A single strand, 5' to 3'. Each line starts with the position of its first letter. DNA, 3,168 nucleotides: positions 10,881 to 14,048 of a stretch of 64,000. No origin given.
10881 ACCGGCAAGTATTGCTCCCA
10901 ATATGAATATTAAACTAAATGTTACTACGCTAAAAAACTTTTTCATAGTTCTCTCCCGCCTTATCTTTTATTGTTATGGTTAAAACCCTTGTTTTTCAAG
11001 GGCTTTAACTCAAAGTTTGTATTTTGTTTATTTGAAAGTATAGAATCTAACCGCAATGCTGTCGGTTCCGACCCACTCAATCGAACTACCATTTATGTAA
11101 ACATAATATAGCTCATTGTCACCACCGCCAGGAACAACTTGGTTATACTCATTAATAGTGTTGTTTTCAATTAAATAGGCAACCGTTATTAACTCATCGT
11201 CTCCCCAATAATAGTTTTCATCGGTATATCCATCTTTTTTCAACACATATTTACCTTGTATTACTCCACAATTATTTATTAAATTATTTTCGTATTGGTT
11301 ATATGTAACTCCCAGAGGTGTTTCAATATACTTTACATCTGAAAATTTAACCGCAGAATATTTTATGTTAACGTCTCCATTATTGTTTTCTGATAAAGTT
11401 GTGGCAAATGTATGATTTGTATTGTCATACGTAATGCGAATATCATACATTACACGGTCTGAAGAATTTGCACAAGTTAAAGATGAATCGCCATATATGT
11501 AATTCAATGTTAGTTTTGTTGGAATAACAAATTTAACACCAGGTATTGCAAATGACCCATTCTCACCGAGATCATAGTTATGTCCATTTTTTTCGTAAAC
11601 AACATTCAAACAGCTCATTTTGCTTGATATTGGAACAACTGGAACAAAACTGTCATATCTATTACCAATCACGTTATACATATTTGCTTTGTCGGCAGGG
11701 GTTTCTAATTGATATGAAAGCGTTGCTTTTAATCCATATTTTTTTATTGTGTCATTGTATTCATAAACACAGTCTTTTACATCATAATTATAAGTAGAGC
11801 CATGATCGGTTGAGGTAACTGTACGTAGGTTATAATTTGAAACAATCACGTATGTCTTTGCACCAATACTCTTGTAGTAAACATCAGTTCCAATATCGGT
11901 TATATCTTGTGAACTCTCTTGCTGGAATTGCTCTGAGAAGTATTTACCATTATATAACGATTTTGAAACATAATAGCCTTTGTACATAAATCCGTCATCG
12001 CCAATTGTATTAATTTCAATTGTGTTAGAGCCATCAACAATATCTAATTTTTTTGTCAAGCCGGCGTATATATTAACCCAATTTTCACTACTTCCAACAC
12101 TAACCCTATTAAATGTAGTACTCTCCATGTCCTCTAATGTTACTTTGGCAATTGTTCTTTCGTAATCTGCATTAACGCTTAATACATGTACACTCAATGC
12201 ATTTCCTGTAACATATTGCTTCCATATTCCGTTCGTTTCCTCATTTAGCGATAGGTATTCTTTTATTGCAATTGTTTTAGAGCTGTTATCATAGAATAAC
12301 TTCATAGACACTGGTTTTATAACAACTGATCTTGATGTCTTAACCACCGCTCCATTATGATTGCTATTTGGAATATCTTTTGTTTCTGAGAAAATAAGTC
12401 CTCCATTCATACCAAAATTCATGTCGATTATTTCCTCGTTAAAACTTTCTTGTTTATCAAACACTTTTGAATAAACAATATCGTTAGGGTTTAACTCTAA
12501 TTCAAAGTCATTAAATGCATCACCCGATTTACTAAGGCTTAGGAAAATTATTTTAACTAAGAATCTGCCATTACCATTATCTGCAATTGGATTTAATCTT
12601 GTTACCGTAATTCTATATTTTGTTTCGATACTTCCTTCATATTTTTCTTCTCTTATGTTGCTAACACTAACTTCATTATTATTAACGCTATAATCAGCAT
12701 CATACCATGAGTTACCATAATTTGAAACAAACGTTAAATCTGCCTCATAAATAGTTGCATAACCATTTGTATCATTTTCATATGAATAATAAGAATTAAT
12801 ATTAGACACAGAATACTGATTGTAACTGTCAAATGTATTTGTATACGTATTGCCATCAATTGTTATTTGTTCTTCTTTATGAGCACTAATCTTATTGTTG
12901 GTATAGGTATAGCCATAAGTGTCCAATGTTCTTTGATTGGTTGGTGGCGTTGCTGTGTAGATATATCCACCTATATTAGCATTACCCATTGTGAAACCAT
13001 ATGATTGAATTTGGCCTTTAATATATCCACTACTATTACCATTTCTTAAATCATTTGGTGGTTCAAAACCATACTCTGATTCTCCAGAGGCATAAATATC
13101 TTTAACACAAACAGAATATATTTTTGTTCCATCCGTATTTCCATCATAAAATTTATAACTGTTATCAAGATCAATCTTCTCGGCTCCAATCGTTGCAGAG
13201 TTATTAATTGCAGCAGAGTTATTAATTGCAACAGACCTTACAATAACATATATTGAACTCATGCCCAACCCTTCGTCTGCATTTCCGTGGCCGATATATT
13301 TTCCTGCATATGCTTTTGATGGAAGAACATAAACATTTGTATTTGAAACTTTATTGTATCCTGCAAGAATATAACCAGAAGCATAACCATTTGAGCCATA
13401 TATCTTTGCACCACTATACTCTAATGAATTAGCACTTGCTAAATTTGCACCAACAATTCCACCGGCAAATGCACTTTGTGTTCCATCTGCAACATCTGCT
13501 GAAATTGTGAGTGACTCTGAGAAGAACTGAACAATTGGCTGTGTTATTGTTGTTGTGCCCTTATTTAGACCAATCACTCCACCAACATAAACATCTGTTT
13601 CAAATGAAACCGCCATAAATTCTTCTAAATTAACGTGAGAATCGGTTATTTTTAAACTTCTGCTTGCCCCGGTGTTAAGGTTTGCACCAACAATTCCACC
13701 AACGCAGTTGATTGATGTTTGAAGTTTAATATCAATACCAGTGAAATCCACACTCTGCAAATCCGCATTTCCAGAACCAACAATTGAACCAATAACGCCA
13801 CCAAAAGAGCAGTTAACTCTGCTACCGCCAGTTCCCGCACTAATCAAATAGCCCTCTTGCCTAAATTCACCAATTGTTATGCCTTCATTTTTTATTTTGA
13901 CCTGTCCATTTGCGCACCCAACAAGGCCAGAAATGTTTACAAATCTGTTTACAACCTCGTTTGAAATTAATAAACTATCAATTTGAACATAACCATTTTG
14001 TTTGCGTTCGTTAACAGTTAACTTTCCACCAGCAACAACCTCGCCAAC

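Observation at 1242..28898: Tandem giant lipoprotein genes (3,234 aa and 5,956 aa) form a 27.6-kb surface-protein locus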

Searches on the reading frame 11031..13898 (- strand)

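Call 23: search_protein_families(library=pfam, proteins=[window:11031-13898:-], max_evalue=5)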
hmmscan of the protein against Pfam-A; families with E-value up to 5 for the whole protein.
window:11031-13898:- (956 aa): 1 family
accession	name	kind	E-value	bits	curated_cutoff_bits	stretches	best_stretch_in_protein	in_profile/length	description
PF07581.17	Glug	-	0.17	12.8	20.5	1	64-76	3-15/28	The GLUG motif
